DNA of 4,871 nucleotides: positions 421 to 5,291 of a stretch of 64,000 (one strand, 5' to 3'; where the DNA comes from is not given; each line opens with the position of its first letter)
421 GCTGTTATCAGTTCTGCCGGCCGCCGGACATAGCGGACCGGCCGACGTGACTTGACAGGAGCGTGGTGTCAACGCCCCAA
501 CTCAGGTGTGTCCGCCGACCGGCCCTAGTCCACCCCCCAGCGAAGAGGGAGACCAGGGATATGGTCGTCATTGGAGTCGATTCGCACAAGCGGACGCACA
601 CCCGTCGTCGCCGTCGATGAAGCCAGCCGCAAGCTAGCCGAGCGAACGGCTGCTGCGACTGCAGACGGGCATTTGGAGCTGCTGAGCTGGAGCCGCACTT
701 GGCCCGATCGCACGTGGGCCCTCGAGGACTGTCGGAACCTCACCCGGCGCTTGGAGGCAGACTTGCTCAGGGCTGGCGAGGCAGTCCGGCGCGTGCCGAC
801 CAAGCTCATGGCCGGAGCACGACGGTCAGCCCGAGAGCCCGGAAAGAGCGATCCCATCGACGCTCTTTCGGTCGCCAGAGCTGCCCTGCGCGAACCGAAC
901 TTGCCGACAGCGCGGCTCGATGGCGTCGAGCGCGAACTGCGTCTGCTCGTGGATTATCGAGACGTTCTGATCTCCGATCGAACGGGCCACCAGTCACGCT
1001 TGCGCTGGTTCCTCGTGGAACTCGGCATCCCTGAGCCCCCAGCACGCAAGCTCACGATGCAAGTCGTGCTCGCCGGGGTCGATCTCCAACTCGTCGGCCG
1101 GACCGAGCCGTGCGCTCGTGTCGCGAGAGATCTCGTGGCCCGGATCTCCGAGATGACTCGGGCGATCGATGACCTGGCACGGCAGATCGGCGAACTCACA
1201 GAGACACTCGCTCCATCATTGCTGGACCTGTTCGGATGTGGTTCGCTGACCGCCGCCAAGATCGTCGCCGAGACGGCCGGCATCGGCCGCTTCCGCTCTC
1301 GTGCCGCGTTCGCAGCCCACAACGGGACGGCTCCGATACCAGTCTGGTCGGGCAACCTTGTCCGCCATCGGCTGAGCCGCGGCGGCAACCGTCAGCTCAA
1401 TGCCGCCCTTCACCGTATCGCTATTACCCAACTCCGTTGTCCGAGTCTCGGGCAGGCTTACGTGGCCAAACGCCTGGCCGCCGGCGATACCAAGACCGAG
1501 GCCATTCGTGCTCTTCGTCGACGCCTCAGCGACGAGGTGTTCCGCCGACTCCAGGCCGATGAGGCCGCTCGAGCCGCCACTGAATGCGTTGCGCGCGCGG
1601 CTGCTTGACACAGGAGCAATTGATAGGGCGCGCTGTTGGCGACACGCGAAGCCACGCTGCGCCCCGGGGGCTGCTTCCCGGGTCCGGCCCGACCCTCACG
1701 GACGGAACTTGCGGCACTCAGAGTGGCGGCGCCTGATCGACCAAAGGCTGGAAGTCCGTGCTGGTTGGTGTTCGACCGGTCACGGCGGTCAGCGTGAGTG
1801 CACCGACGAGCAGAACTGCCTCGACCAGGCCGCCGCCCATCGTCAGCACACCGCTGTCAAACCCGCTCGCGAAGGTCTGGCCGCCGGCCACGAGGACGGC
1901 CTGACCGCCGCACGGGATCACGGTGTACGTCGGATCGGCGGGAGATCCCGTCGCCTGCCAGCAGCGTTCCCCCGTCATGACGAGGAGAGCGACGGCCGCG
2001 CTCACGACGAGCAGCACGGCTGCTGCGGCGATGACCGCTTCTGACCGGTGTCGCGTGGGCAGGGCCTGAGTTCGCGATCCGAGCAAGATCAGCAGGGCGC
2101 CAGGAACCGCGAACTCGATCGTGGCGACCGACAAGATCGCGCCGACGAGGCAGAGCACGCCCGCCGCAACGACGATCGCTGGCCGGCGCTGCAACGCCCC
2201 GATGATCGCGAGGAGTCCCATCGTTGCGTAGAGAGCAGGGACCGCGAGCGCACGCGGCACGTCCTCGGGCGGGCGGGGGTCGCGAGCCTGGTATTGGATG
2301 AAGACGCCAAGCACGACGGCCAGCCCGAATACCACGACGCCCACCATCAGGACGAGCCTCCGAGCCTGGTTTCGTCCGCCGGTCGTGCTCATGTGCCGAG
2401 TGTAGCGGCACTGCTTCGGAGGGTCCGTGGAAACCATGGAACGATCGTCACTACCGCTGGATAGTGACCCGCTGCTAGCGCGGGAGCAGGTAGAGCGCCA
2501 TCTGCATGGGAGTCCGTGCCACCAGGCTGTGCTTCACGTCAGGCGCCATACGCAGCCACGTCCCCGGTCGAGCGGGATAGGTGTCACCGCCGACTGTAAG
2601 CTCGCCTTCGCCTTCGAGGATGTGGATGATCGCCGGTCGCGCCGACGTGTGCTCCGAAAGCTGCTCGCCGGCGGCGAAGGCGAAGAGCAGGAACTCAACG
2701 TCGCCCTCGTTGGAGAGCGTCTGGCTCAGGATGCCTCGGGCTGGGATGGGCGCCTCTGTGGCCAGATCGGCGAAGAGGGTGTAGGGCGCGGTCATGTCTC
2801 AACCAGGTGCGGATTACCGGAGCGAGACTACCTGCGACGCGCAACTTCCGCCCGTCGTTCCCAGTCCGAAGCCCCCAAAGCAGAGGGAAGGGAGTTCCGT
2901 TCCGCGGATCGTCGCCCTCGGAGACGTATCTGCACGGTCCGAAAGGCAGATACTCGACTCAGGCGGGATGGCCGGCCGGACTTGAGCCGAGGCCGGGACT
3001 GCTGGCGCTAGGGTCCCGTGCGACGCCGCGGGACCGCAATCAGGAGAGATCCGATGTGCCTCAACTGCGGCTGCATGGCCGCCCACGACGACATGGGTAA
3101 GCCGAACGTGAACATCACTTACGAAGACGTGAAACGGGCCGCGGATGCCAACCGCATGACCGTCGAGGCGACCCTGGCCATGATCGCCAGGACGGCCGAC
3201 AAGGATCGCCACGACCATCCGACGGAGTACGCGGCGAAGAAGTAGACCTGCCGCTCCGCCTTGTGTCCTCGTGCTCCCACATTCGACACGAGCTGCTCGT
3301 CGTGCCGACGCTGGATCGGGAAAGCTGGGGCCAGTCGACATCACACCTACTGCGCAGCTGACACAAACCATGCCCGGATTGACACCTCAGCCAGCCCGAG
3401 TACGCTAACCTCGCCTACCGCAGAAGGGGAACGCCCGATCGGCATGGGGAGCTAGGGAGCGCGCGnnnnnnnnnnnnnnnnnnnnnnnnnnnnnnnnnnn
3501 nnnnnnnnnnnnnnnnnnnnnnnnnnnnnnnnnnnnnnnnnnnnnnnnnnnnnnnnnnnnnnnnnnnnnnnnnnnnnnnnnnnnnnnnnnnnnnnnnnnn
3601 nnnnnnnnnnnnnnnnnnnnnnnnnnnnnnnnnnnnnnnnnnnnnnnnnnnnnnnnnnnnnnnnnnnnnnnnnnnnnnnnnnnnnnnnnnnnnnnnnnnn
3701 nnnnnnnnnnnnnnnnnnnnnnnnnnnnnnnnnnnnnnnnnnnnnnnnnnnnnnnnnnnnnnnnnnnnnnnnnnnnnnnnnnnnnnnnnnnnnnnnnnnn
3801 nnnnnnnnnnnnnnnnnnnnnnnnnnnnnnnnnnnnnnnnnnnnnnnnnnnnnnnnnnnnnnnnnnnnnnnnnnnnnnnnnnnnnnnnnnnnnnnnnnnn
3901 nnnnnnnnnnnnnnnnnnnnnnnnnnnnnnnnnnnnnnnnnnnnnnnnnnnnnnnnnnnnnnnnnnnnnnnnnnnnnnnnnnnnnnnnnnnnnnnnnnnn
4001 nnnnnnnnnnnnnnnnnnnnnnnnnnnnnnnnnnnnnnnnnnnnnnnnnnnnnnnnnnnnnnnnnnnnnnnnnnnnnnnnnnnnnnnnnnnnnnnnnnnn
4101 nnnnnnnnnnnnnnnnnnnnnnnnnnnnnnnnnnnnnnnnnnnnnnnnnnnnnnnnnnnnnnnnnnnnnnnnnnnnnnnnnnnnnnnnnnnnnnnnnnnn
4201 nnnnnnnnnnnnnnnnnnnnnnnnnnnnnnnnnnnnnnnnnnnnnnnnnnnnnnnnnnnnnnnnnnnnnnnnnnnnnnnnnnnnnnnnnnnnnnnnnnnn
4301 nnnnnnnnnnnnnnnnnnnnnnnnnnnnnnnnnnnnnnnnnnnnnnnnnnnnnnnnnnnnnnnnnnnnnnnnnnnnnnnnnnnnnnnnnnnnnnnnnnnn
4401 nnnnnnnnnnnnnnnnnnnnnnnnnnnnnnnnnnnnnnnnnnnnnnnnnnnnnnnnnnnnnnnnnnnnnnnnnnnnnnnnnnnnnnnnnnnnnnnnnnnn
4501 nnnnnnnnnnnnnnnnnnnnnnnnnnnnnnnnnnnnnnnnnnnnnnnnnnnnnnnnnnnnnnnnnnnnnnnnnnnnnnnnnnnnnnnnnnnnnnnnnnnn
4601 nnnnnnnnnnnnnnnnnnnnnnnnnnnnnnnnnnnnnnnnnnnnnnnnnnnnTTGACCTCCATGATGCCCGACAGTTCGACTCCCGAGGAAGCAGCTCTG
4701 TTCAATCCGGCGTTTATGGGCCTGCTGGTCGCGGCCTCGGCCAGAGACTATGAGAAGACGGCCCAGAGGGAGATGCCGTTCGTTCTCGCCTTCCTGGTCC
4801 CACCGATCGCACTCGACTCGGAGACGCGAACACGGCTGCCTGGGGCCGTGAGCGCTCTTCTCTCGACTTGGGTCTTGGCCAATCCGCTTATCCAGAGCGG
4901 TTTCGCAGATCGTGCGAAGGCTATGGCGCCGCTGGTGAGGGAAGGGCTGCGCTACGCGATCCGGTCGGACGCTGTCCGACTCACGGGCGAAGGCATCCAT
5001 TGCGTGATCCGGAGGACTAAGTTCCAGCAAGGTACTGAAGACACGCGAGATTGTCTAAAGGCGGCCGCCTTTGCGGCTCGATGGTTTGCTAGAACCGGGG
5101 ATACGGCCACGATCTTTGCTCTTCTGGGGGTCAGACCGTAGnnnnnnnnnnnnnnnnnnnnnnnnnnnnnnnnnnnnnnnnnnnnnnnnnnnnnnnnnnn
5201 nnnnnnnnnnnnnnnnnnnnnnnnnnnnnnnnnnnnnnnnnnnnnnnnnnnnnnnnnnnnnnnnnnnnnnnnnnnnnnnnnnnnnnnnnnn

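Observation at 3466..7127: Three-gene Lamassu / ABC-3C-type operon: Cap4-like nuclease, small middle protein, Rad50/SMC-like ABC ATPase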

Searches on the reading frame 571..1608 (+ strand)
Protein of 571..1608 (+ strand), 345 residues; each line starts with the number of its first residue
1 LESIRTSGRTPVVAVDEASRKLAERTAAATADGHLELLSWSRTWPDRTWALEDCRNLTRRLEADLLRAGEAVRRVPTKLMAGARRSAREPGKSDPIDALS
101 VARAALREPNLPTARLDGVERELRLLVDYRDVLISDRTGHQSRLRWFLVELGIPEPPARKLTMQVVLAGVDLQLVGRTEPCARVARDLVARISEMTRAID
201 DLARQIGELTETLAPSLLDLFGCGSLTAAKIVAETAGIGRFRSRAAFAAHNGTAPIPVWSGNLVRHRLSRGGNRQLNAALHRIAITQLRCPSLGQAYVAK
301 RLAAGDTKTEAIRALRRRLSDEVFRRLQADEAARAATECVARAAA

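Call 44: search_protein_families(library=pfam, proteins=[window:571-1608:+], max_evalue=0.01)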
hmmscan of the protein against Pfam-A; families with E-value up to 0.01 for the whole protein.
window:571-1608:+ (345 aa): 3 families
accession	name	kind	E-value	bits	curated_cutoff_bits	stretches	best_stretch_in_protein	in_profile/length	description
PF02371.22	Transposase_20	-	5.6e-18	65.5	21.3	1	217-298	4-86/87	Transposase IS116/IS110/IS902 family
PF01548.23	DEDD_Tnp_IS110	-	6.9e-14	52.4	29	1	12-150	12-152/155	Transposase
PF06825.17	HSBP1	-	0.0052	17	28.6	0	184-211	21-48/51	Heat shock factor binding protein 1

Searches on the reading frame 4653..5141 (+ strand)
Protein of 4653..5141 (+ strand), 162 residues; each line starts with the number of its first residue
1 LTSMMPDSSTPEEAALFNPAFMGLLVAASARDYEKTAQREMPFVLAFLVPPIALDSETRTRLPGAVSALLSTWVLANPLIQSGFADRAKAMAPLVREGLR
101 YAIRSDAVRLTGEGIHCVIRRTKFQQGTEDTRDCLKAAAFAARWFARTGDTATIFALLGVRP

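Call 3: search_protein_families(library=pfam, proteins=[window:4653-5141:+], max_evalue=0.1)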
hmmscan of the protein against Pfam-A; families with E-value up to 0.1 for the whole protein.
window:4653-5141:+ (162 aa): 1 family
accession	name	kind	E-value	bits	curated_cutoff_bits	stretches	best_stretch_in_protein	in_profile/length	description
PF20131.4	MC3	-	2.7e-37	128.1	23.2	1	10-162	5-159/159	ABC-three component (ABC-3C) system Middle Component 3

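Call 4: search_protein_families(library=padloc, proteins=[window:4653-5141:+], max_evalue=0.1)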
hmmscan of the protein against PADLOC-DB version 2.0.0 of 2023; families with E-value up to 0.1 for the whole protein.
window:4653-5141:+ (162 aa): 1 family
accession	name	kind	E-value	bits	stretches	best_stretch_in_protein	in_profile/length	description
PDLC03870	LmuC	-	1.2e-09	37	1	12-162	7-163/163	-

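Call 5: search_protein_families(library=ncbifam, proteins=[window:4653-5141:+], max_evalue=0.1)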
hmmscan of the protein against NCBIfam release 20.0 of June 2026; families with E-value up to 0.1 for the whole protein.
window:4653-5141:+ (162 aa): 1 family
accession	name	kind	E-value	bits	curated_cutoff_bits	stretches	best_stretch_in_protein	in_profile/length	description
NF002915.0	PRK03537.1-1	equivalog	0.066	12.6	383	1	79-151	58-125/236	molybdate ABC transporter substrate-binding protein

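Call 11: search_solved_structures(query=window:4653-5141:+, max_evalue=10)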
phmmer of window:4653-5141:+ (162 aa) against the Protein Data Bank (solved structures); distinct sequences matched with E-value up to 10: 0.

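Call 33: find_homologous_proteins(query=window:4653-5138:+, max_evalue=0.001)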
Query window:4653-5138:+ (162 aa): 38 proteins with E <= 0.001 among 500 candidates.
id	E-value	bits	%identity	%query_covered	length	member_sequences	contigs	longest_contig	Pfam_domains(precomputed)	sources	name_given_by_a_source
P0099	9.3e-98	342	100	98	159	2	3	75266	PF20131.5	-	-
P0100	4.6e-65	236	71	96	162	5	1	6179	PF20131.5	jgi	jgi:Family of unknown function (DUF6521)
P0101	1.9e-52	195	61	96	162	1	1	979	PF20131.5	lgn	-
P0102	1.4e-51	192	61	96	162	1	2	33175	PF20131.5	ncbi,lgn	-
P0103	5.1e-51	191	59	96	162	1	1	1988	PF20131.5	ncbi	-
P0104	7.8e-51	190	58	96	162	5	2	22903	PF20131.5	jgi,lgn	jgi:hypothetical protein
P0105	3.0e-50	188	60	96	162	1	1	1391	PF20131.5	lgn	-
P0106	1.4e-48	183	56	96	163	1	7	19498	PF20131.5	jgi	jgi:hypothetical protein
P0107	6.1e-46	174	58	96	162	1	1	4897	PF20131.5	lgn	-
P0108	7.5e-45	171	56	98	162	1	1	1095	PF20131.5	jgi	jgi:hypothetical protein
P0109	1.1e-44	170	56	96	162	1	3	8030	PF20131.5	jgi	jgi:hypothetical protein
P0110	3.3e-44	169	54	96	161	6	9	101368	PF20131.5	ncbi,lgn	-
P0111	8.1e-44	167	54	98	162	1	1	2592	PF20131.5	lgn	-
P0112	1.1e-43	167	53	99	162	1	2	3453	PF20131.5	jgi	-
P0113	3.3e-33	133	45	93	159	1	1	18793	PF20131.5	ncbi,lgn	-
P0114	1.9e-32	130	44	93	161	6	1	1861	PF20131.5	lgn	-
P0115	1.9e-29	121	41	95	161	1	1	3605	PF20131.5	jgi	jgi:Family of unknown function (DUF6521)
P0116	1.6e-27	114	47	93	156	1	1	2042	PF20131.5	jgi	jgi:hypothetical protein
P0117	2.6e-27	114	42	81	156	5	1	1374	PF20131.5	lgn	-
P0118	4.6e-27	113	41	93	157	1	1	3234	PF20131.5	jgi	jgi:hypothetical protein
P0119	4.7e-27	113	42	98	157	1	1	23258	PF20131.5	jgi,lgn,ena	-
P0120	1.0e-26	112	43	93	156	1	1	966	PF20131.5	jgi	jgi:hypothetical protein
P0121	3.1e-26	110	39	91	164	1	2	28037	PF20131.5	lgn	-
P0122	2.6e-25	107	42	81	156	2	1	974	PF20131.5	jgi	jgi:hypothetical protein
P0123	2.8e-25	107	40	92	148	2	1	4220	PF20131.5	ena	-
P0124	4.0e-25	107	41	93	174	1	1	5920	PF20131.5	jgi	jgi:hypothetical protein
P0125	6.1e-25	106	40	81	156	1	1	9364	PF20131.5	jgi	jgi:hypothetical protein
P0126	6.2e-24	103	42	75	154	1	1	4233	PF20131.5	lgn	-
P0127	2.2e-23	101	40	93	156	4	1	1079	PF20131.5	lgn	-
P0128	5.3e-23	100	39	98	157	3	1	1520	PF20131.5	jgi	jgi:hypothetical protein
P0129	6.8e-23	99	38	93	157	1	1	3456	PF20131.5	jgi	-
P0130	4.6e-22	97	41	94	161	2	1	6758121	PF20131.5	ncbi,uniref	ncbi:three component ABC system middle component [Micromonospora sp. WMMC241]|uniref:three component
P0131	4.1e-21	94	41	93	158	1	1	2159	PF20131.5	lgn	-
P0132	1.3e-20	92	43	80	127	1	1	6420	PF20131.5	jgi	jgi:hypothetical protein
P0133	1.6e-20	92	37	92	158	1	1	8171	PF20131.5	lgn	-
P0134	1.0e-18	86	36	94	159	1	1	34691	PF20131.5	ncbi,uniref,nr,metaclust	ncbi:three component ABC system middle component [Streptomyces sp. NRRL B-24484]|uniref:three compon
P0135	1.1e-16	79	39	75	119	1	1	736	PF20131.5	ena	-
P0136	9.2e-14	70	32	96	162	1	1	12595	PF20131.5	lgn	-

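Call 36: search_solved_structures(query=A3, max_evalue=10, show_alignments=2)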
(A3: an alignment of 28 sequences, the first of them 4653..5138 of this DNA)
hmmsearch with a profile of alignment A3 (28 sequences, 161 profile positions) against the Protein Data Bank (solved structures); distinct sequences matched with E-value up to 10: 6.
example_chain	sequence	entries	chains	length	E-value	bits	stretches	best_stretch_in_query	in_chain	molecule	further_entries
9hqu_D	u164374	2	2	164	1.3e-08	37.8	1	9-148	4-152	LmuC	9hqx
9uxh_D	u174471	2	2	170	3.6e-05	26.7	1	9-149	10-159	Lamassu C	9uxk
9uxl_D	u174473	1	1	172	3.7e-05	26.6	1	9-149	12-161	Lamassu C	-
9ny5_C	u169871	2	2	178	4.2e-05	26.5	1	9-149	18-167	LmuC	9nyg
7trw_A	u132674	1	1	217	0.35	13.7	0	56-102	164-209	LysR-family transcriptional regulatory protein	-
8e0o_C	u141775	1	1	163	2.3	11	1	70-138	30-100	hetBGL03-15-18c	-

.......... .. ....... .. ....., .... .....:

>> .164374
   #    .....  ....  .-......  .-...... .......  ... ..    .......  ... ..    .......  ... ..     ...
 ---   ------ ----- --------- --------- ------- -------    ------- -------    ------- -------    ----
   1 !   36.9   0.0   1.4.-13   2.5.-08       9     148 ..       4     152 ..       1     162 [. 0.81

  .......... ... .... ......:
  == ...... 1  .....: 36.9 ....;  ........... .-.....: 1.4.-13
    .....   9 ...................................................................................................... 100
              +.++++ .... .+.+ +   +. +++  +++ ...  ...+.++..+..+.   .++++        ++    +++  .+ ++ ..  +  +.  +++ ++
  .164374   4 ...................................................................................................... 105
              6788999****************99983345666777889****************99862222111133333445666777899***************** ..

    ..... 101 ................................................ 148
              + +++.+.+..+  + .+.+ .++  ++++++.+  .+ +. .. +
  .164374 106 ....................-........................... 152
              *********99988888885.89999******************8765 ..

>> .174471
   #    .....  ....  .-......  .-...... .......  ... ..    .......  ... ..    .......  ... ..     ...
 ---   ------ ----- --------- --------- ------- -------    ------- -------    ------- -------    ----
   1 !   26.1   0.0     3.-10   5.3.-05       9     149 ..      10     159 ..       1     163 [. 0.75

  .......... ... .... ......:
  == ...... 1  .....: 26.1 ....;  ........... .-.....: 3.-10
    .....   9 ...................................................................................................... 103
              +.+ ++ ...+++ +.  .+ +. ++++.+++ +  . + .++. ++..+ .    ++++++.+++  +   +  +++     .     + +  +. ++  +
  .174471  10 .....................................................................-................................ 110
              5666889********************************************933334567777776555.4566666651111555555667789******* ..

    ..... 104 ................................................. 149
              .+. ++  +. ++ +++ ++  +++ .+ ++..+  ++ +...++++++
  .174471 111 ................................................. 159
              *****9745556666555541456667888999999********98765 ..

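Call 60: search_protein_families(library=phrogs, proteins=[window:4653-5141:+], max_evalue=0.001)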
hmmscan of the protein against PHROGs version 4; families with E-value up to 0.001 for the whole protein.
window:4653-5141:+ (162 aa): 0 families

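Call 61: predict_structure(alignment_id=A5)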
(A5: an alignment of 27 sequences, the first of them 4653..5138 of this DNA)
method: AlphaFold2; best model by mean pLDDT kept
length: 162 residues; sequences in the alignment: 27
mean_pLDDT: 90.2   pTM: 0.84
mean pLDDT of the five models: 90.2, 89.5, 89.3, 89.0, 75.6
residues with pLDDT >= 90: 129; 70-90: 14; 50-70: 15; < 50: 4
segments of 3 or more residues with pLDDT < 50: none
pLDDT, mean of each block of 10 residues (from residue 1): 51 72 97 97 98 96 94 93 95 97 97 92 77 96 96 96 86
secondary structure, 60 per line:
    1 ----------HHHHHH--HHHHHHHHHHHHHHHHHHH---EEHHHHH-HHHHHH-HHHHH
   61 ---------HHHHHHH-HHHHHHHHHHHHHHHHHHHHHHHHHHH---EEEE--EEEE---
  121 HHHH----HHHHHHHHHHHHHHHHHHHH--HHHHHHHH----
elements in order: H11-16 H19-37 H43-47 H49-54 H56-60 H70-76 H78-104 E108-111 E114-117 H121-124 H129-148 H151-158

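Call 63: fold_search(model_id=the predicted structure, library=pdb)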
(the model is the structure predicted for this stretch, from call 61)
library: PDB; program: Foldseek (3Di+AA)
matches with E <= 10: 92; with E <= 0.001: 3
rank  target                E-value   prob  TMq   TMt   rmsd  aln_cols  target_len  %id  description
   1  9hqu_D                2.8e-06  1.00  0.83  0.82   2.1       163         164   21  Salmonella enterica Lamassu LmuACB in nuclease sequestration state (released 2025-10-01)
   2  9uxh_D                1.1e-05  1.00  0.79  0.76   3.3       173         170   16  type II Lamassu, LmuACB with DNA (released 2026-03-25)
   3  9ny5_C                1.2e-04  1.00  0.79  0.75   3.9       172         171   16  LmuABC_apo (released 2025-12-17)
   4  9nyg_C                1.6e-01  0.99  0.61  0.64   5.1       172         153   15  LmuABC-DNA (released 2025-12-17)
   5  1f6f_A                8.4e-01  0.12  0.24  0.22  16.2       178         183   12  CRYSTAL STRUCTURE OF THE TERNARY COMPLEX BETWEEN OVINE PLACENTAL LACTOGEN AND THE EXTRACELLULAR DOMAIN OF THE RAT PROL (released 2000-07-04)
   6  1bja_A                9.7e-01  0.15  0.16  0.26  12.9       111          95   14  ACTIVATION DOMAIN OF THE PHAGE T4 TRANSCRIPTION FACTOR MOTA (released 1998-11-04)
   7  3mzg_A                1.4e+00  0.06  0.19  0.17  19.4       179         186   12  Crystal structure of a human prolactin receptor antagonist in complex with the extracellular domain of the human prola (released 2010-09-29)
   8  3n0p_A                1.5e+00  0.06  0.19  0.17  19.0       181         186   12  A mutant human Prolactin receptor antagonist H30A in complex with the extracellular domain of the human prolactin rece (released 2010-09-29)
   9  3n06_A                1.7e+00  0.06  0.19  0.17  19.2       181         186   12  A mutant human Prolactin receptor antagonist H27A in complex with the extracellular domain of the human prolactin rece (released 2010-09-29)
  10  6k4y_M                1.8e+00  0.09  0.17  0.14  14.6       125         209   12  CryoEM structure of sigma appropriation complex (released 2019-08-07)
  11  3ncb_A                2.0e+00  0.05  0.19  0.17  19.4       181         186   12  A mutant human Prolactin receptor antagonist H180A in complex with the extracellular domain of the human prolactin rec (released 2010-09-29)
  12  1bp3_A                2.1e+00  0.03  0.16  0.14  18.9       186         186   12  THE XRAY STRUCTURE OF A GROWTH HORMONE-PROLACTIN RECEPTOR COMPLEX (released 1998-08-19)
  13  4fx0_B                2.3e+00  0.06  0.17  0.20  14.3       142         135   18  Crystal structure of M. tuberculosis transcriptional regulator MosR (released 2012-09-26)
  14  4aci_B                2.7e+00  0.06  0.21  0.20  14.1       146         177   14  Structure of the C. glutamicum AcnR Crystal Form II (released 2012-12-26)
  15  3i6x_A                2.7e+00  0.06  0.22  0.21  13.1       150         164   12  Crystal structure of the calponin homology domain of IQGAP1 (released 2010-07-21)
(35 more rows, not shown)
